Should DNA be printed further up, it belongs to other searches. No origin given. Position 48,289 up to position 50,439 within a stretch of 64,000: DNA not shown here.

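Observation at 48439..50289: Unusual fusion of a YdjC-type deacetylase with a formyltransferase domain, ending in a duplicated FRHNGG motif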

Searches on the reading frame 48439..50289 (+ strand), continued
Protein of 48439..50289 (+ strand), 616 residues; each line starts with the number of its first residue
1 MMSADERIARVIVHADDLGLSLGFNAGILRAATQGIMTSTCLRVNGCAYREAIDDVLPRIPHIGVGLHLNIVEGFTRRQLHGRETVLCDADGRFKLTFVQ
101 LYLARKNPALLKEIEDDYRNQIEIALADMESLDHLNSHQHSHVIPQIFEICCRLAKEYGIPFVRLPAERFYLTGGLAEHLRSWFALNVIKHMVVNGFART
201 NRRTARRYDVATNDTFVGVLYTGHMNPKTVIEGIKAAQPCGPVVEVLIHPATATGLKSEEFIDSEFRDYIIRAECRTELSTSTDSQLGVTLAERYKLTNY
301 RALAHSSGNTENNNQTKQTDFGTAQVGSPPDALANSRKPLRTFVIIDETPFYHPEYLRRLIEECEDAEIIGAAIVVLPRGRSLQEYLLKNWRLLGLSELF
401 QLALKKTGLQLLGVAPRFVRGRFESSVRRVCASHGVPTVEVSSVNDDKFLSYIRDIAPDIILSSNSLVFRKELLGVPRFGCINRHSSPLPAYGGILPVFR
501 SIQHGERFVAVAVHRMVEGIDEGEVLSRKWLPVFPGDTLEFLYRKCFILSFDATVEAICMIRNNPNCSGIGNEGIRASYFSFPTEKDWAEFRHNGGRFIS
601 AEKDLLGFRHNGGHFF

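Call 14: find_encoding_contigs(protein=P0009, flank=10000, max_places=2)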
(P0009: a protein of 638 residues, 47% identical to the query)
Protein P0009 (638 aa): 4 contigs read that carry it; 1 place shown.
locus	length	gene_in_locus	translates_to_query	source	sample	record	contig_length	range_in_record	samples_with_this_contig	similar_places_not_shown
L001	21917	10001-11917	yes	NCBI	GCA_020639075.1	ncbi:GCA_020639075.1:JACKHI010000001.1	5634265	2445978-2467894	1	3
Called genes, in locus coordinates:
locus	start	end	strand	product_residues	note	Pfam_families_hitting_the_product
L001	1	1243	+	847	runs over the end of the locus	PF17957:Big_7, PF13435:Cytochrome_C554 (faint)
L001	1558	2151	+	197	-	PF00440:TetR_N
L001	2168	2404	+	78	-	PF12674:Zn_ribbon_2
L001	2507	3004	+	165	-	-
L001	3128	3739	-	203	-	-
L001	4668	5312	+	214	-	PF08281:Sigma70_r4_2 (weak), PF04545:Sigma70_r4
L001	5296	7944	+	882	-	PF13428:TPR_14 (faint), PF00069:Pkinase, PF03109:ABC1 (faint), PF07714:PK_Tyr_Ser-Thr, PF07719:TPR_2 (faint), PF13424:TPR_12 (faint)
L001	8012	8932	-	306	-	-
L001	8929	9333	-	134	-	-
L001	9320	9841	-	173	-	PF04542:Sigma70_r2, PF08281:Sigma70_r4_2, PF04545:Sigma70_r4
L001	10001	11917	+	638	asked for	PF04794:YdjC, PF00551:Formyl_trans_N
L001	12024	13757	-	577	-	-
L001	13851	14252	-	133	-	PF20274:cREC_REC (weak)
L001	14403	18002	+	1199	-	PF01120:Alpha_L_fucos, PF16757:Fucosidase_C (weak), PF00933:Glyco_hydro_3, PF01915:Glyco_hydro_3_C, PF14310:Fn3-like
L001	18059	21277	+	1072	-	PF01074:Glyco_hydro_38N, PF09261:Alpha-mann_mid, PF07748:Glyco_hydro_38C, PF17677:Glyco_hydro38C2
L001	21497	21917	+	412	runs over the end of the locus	-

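Call 15: find_encoding_contigs(protein=P0044, flank=10000, max_places=1)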
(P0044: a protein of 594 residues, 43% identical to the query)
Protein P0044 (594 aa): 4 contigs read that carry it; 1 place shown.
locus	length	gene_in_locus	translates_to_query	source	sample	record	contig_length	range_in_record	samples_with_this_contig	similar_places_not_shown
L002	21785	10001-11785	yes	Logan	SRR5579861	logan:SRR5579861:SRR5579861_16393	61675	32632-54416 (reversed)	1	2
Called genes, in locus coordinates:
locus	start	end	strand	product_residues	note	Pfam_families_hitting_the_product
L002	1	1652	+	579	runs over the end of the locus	PF09976:TPR_21 (faint), PF12895:ANAPC3 (faint), PF13424:TPR_12 (faint), PF13429:TPR_15 (faint), PF13432:TPR_16 (faint), PF00515:TPR_1 (faint), PF13371:TPR_9 (weak), PF13414:TPR_11 (weak), +9 more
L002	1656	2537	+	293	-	PF00288:GHMP_kinases_N, PF08544:GHMP_kinases_C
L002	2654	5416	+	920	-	PF02563:Poly_export (weak), PF10531:SLBB (weak), PF22461:SLBB_2, PF10531:SLBB, PF06251:Caps_syn_GfcC_C (weak)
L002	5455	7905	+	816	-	PF06082:YjbH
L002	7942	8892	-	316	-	PF00535:Glycos_transf_2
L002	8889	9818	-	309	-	PF13489:Methyltransf_23 (weak)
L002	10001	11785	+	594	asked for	PF04794:YdjC, PF00551:Formyl_trans_N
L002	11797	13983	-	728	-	-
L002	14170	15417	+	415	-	PF13440:Polysacc_synt_3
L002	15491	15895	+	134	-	PF04138:GtrA_DPMS_TM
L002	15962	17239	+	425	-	PF01210:NAD_Gly3P_dh_N (faint), PF02737:3HCDH_N (faint), PF03446:NAD_binding_2 (faint), PF03721:UDPG_MGDP_dh_N, PF00984:UDPG_MGDP_dh, PF03720:UDPG_MGDP_dh_C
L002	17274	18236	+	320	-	PF01408:GFO_IDH_MocA, PF22725:GFO_IDH_MocA_C3, PF02894:GFO_IDH_MocA_C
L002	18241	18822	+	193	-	PF25084:LbH_EIF2B, PF00132:Hexapep, PF25087:GMPPB_C (weak), PF14602:Hexapep_2, PF00132:Hexapep (weak)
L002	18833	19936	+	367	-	PF01041:DegT_DnrJ_EryC1, PF00155:Aminotran_1_2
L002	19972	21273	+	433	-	PF01943:Polysacc_synt, PF13440:Polysacc_synt_3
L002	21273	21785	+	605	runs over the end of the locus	PF13522:GATase_6, PF13537:GATase_7, PF00733:Asn_synthase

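Call 16: find_encoding_contigs(protein=P0061, flank=10000, max_places=1)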
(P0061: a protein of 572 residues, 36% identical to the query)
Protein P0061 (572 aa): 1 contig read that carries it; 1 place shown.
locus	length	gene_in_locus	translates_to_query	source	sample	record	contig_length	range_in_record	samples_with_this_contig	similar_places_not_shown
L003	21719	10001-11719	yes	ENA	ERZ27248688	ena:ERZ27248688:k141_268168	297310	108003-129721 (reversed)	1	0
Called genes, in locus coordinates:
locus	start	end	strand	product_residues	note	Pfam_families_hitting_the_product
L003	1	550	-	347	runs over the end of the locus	PF02779:Transket_pyr, PF02780:Transketolase_C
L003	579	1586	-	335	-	PF00676:E1_dh, PF02775:TPP_enzyme_C (faint)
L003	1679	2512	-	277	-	PF01887:SAM_HAT_N, PF20257:SAM_HAT_C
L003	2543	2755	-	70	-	PF03840:SecG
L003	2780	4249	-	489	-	PF02934:GatB_N, PF02637:GatB_Yqey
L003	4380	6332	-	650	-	PF16177:ACAS_N, PF00501:AMP-binding, PF13193:AMP-binding_C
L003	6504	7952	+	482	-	PF00999:Na_H_Exchanger, PF07690:MFS_1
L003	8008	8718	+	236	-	-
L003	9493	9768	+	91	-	-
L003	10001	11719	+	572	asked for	PF04794:YdjC, PF00551:Formyl_trans_N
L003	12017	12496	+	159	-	-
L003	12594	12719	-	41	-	-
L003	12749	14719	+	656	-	PF07676:PD40 (faint), PF26549:Tricorn_N, PF26550:Tricorn_2nd, PF26549:Tricorn_N (weak), PF20434:BD-FAE, PF01738:DLH, PF00326:Peptidase_S9, PF07859:Abhydrolase_3 (weak), +4 more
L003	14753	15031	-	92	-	-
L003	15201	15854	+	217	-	-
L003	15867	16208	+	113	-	PF00578:AhpC-TSA, PF08534:Redoxin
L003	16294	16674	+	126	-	PF01245:Ribosomal_L19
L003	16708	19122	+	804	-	PF17764:PriA_3primeBD, PF00271:Helicase_C (faint), PF00270:DEAD, PF04851:ResIII, PF18319:Zn_ribbon_PriA (weak), PF18074:PriA_C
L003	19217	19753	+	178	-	PF01327:Pep_deformylase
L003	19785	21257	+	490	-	PF01743:PolyA_pol, PF12627:PolyA_pol_RNAbd, PF01966:HD, PF13735:tRNA_NucTran2_2 (weak)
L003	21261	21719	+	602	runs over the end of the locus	PF07549:Sec_GG (faint), PF21760:SecD_1st, PF22599:SecDF_P1_head, PF02355:SecD_SecF_C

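Call 17: find_encoding_contigs(protein=P0023, flank=10000, max_places=1)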
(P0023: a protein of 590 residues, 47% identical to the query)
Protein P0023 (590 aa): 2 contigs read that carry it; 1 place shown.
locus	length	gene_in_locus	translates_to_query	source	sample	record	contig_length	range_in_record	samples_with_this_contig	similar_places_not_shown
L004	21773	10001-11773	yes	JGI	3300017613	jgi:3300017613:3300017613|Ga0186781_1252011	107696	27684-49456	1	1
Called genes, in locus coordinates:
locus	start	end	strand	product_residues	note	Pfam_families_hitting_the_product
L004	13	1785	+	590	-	-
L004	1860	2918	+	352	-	PF03102:NeuB, PF08666:SAF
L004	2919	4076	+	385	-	PF02350:Epimerase_2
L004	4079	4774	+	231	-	PF02348:CTP_transf_3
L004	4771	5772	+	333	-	PF00389:2-Hacid_dh, PF02826:2-Hacid_dh_C, PF03446:NAD_binding_2 (weak)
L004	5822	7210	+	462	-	PF02310:B12-binding, PF04055:Radical_SAM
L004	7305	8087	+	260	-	-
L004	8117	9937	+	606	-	PF02463:SMC_N (faint), PF00005:ABC_tran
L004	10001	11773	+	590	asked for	PF04794:YdjC, PF00551:Formyl_trans_N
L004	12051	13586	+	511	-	-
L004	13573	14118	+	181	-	-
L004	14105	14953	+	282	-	PF13489:Methyltransf_23, PF08241:Methyltransf_11, PF08242:Methyltransf_12, PF13649:Methyltransf_25, PF13847:Methyltransf_31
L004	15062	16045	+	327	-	PF00535:Glycos_transf_2, PF10111:Glyco_tranf_2_2 (weak)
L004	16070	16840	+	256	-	PF00483:NTP_transferase, PF12804:NTP_transf_3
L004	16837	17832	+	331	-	PF01073:3Beta_HSD, PF01370:Epimerase, PF02719:Polysacc_synt_2, PF04321:RmlD_sub_bind, PF07993:NAD_binding_4, PF16363:GDP_Man_Dehyd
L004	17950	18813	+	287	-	PF02719:Polysacc_synt_2, PF01370:Epimerase, PF04321:RmlD_sub_bind, PF01073:3Beta_HSD, PF16363:GDP_Man_Dehyd, PF07993:NAD_binding_4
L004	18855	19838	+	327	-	PF01073:3Beta_HSD, PF01370:Epimerase, PF02719:Polysacc_synt_2, PF04321:RmlD_sub_bind, PF05368:NmrA, PF07993:NAD_binding_4 (faint), PF16363:GDP_Man_Dehyd, PF13460:NAD_binding_10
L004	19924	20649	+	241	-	PF02348:CTP_transf_3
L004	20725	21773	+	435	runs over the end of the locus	PF00202:Aminotran_3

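Call 18: find_encoding_contigs(protein=P0027, flank=10000, max_places=1)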
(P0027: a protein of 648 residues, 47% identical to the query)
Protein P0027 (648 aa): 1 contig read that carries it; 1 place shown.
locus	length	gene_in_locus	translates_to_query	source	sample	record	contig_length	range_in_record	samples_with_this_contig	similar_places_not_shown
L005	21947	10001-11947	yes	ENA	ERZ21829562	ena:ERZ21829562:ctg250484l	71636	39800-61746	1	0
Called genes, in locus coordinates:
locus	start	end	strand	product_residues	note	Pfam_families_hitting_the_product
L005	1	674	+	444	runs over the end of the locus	PF13701:DDE_Tnp_1_4, PF01609:DDE_Tnp_1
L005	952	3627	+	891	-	PF00580:UvrD-helicase, PF13245:AAA_19, PF13604:AAA_30 (faint), PF13361:UvrD_C, PF13538:UvrD_C_2 (faint), PF01396:Zn_ribbon_Top1 (faint)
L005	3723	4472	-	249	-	-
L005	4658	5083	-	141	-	PF00106:adh_short, PF08659:KR (weak), PF13561:adh_short_C2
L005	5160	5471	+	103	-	-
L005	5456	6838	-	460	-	PF13187:Fer4_9 (faint), PF00037:Fer4 (faint), PF12797:Fer4_2 (faint), PF12800:Fer4_4 (faint), PF12838:Fer4_7, PF13183:Fer4_8, PF13534:Fer4_17, PF02754:CCG, +2 more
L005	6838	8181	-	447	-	PF01565:FAD_binding_4, PF02913:FAD-oxidase_C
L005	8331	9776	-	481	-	PF01565:FAD_binding_4, PF02913:FAD-oxidase_C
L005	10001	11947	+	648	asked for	PF04794:YdjC, PF00551:Formyl_trans_N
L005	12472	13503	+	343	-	-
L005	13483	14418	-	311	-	PF13276:HTH_21, PF00665:rve, PF13683:rve_3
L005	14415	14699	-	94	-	PF01527:HTH_Tnp_1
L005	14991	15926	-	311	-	PF13276:HTH_21, PF00665:rve, PF13683:rve_3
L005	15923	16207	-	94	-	PF01527:HTH_Tnp_1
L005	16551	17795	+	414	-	PF00872:Transposase_mut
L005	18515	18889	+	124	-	PF10639:TMEM234 (weak)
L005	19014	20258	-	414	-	PF00872:Transposase_mut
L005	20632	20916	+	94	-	-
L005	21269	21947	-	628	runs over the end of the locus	PF13727:CoA_binding_3, PF01073:3Beta_HSD, PF01370:Epimerase, PF02719:Polysacc_synt_2, PF04321:RmlD_sub_bind, PF08659:KR (weak), PF16363:GDP_Man_Dehyd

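Call 24: find_encoding_contigs(protein=window:48439-50289:+, flank=10000, max_places=3)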
Protein window:48439-50289:+ (616 aa): 3 contigs read that carry it; 2 places shown.
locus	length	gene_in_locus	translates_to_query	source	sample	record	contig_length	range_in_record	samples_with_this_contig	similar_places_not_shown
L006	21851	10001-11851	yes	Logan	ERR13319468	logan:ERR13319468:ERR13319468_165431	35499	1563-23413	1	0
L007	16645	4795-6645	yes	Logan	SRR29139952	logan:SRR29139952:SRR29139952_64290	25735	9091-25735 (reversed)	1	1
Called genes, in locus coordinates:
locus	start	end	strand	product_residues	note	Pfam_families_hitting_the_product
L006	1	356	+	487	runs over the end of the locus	-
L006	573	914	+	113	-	-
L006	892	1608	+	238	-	PF00106:adh_short, PF01370:Epimerase (weak), PF08659:KR (faint), PF13561:adh_short_C2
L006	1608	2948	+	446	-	PF00501:AMP-binding, PF23562:AMP-binding_C_3 (weak), PF13193:AMP-binding_C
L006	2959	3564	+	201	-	-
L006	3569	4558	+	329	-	PF01209:Ubie_methyltran, PF13489:Methyltransf_23, PF13847:Methyltransf_31, PF08241:Methyltransf_11, PF08242:Methyltransf_12, PF13649:Methyltransf_25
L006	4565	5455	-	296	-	PF01522:Polysacc_deac_1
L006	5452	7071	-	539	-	PF02310:B12-binding, PF04055:Radical_SAM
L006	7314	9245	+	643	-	PF13522:GATase_6, PF13537:GATase_7, PF00733:Asn_synthase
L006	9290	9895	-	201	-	-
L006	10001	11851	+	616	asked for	PF04794:YdjC, PF00551:Formyl_trans_N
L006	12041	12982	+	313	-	PF00535:Glycos_transf_2, PF10111:Glyco_tranf_2_2 (weak)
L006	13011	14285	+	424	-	PF08421:Methyltransf_13, PF13489:Methyltransf_23, PF13847:Methyltransf_31 (weak), PF08242:Methyltransf_12 (weak), PF08484:Methyltransf_14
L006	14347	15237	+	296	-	PF01370:Epimerase, PF04321:RmlD_sub_bind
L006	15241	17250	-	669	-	-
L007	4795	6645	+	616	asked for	PF04794:YdjC, PF00551:Formyl_trans_N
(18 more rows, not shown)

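Call 25: find_related_loci(query=A2, collection=genome_contigs, flank=10000)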
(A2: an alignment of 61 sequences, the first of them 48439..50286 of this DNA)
Query A2 (616 aa) in genome_contigs; peptide patterns used: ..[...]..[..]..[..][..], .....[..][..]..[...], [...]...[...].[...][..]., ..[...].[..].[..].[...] (x = any residue, [..] = any of these).
161 stretches matched a pattern; 64 encode a relative of the query (tblastn E <= 1e-3); 63 distinct loci.
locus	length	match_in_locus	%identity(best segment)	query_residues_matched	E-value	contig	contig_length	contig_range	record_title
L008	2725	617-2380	51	3-599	0e+0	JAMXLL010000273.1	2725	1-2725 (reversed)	MAG: Candidatus Binataceae bacterium isolate Bin.006_Pasture k127_7309748, whole genome shotgun sequence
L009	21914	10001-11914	47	1-599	0e+0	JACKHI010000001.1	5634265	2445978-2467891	MAG: Phycisphaerales bacterium isolate HK-STAS-PLAN-14 HK-STAS-PLAN-14_1, whole genome shotgun sequence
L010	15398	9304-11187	46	11-599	5e-180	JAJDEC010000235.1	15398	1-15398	MAG: Phycisphaerae bacterium isolate OFTM236 OFTM236_234, whole genome shotgun sequence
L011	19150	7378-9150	49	11-599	3e-177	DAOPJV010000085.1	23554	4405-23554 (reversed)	MAG TPA_asm: Phycisphaerae bacterium isolate AMR_MDS_3268 NODE_2282_length_23554_cov_11.223116, whole genome shotgun seq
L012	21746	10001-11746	44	2-598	6e-149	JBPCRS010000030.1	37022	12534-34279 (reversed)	MAG: Solirubrobacterales bacterium isolate TH_ant_mag_240 S1Ck127_8900856_flag_1_multi_6.9276_len_37022, whole genome sh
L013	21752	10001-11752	41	11-605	1e-126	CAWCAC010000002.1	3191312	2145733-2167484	MAG: uncultured Solirubrobacterales bacterium isolate MFD09779.bin.1.378 genome assembly, contig: contig_4280, whole gen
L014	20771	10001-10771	46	11-270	3e-61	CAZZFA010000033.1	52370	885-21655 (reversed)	MAG TPA_asm: uncultured Planctomycetales bacterium isolate binchicken_co135_101 genome assembly, contig: NODE_1371_lengt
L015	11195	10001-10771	46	11-270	6e-61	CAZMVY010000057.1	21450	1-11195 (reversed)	MAG TPA_asm: uncultured Planctomycetales bacterium isolate SRP167436_co1_329 genome assembly, contig: NODE_3763_length_2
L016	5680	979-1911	40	8-326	4e-61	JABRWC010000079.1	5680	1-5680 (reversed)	MAG: Phycisphaerae bacterium isolate MAG-10 c_000000003598, whole genome shotgun sequence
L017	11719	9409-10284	43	11-305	5e-59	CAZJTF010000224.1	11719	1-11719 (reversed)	MAG TPA_asm: uncultured Planctomycetales bacterium isolate binchicken_co235_68 genome assembly, contig: NODE_13249_lengt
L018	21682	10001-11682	41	8-599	8e-59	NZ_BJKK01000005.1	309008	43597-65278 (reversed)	Alteromonas sp. KUL42 sequence05, whole genome shotgun sequence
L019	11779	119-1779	41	10-599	5e-58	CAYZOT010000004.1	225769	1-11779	MAG TPA_asm: uncultured Gemmatimonadota bacterium isolate SRP092902_co1_612 genome assembly, contig: NODE_12_length_2257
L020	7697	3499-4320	42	11-287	1e-57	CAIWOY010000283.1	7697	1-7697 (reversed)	MAG: uncultured Phycisphaerales bacterium isolate AlinenSedimentsCore3_bin-0378 genome assembly, contig: bin-0378:283/46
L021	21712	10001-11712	51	11-599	1e-135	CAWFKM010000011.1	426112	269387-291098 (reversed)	MAG: uncultured Actinomycetes bacterium isolate MFD06435.bin.2.132 genome assembly, contig: contig_42019, whole genome s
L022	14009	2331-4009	41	8-599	7e-57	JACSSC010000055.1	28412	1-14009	MAG: Candidatus Competibacteraceae bacterium isolate BA4 contig-70_1607, whole genome shotgun sequence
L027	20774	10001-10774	40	340-599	1e-55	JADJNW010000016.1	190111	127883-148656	MAG: Saprospiraceae bacterium isolate Fred_18-Q3-R57-64_BAT3C.164 tig00013150-10-1901400, whole genome shotgun sequence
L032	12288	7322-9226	34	10-598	7e-80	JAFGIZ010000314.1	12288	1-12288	MAG: Lentisphaerae bacterium isolate Zod_Metabat.245 k87_14901469, whole genome shotgun sequence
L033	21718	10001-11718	40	12-599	4e-54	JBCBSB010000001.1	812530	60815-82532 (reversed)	MAG: Pseudomonadota bacterium isolate J06638_13 NODE_1_length_812530_cov_20.531798, whole genome shotgun sequence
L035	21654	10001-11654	41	10-599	2e-53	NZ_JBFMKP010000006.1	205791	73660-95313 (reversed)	Aquimarina sp. 2201CG1-2-11 2201CG1-2-11_6, whole genome shotgun sequence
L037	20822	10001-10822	40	11-287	1e-50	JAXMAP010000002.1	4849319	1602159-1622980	MAG: Phycisphaerae bacterium isolate STL-PLA13 C1.27.fa-2, whole genome shotgun sequence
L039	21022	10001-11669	40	10-608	2e-50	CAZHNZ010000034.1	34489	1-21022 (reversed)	MAG TPA_asm: uncultured Parabacteroides sp. isolate SRP220891_co5_160 genome assembly, contig: NODE_650_length_34489_cov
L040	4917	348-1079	40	340-588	3e-50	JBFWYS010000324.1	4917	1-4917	MAG: Pseudobdellovibrionaceae bacterium isolate CA_2019_TPBS_17 NODE_59982_length_4940_cov_2.730937_TPBS, whole genome s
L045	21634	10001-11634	41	11-599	4e-47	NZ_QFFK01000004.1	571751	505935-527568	Chitinophaga deserti strain XJ-2 Scaffold4, whole genome shotgun sequence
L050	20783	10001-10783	37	340-599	5e-42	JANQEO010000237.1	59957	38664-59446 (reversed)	MAG: Candidatus Binatia bacterium isolate PL23a_bin.3 k99_2216896, whole genome shotgun sequence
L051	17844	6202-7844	31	4-599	4e-42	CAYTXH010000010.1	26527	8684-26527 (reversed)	MAG TPA_asm: uncultured Gammaproteobacteria bacterium isolate SRP278252_co2_10 genome assembly, contig: NODE_3611_length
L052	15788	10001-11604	33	11-591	3e-66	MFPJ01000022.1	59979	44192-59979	MAG: Candidatus Levybacteria bacterium RIFCSPLOWO2_12_FULL_39_17 rifcsplowo2_12_scaffold_319, whole genome shotgun seque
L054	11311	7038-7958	34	11-323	6e-40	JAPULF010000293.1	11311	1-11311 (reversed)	MAG: Planctomycetota bacterium isolate KW1-S21_104 KW1-S21_104_cg293, whole genome shotgun sequence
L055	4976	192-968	32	341-598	1e-37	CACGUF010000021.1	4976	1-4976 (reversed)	uncultured Alphaproteobacteria bacterium isolate AG-426-C22 genome assembly, contig: AG-426-C22_NODE_21, whole genome sh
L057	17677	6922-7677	32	340-598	5e-36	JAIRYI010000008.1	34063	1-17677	MAG: Desulfarculales bacterium isolate Gsp477_bin36 k119_6357713, whole genome shotgun sequence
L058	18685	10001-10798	31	337-608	6e-35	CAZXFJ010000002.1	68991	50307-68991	MAG TPA_asm: uncultured Gammaproteobacteria bacterium isolate SRP292972_co1_15 genome assembly, contig: NODE_304_length_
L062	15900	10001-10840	31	11-282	2e-23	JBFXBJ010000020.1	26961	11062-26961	MAG: Planctomycetaceae bacterium isolate CA_2019_TPBS_43 NODE_8781_length_26961_cov_3.438250_TPBS, whole genome shotgun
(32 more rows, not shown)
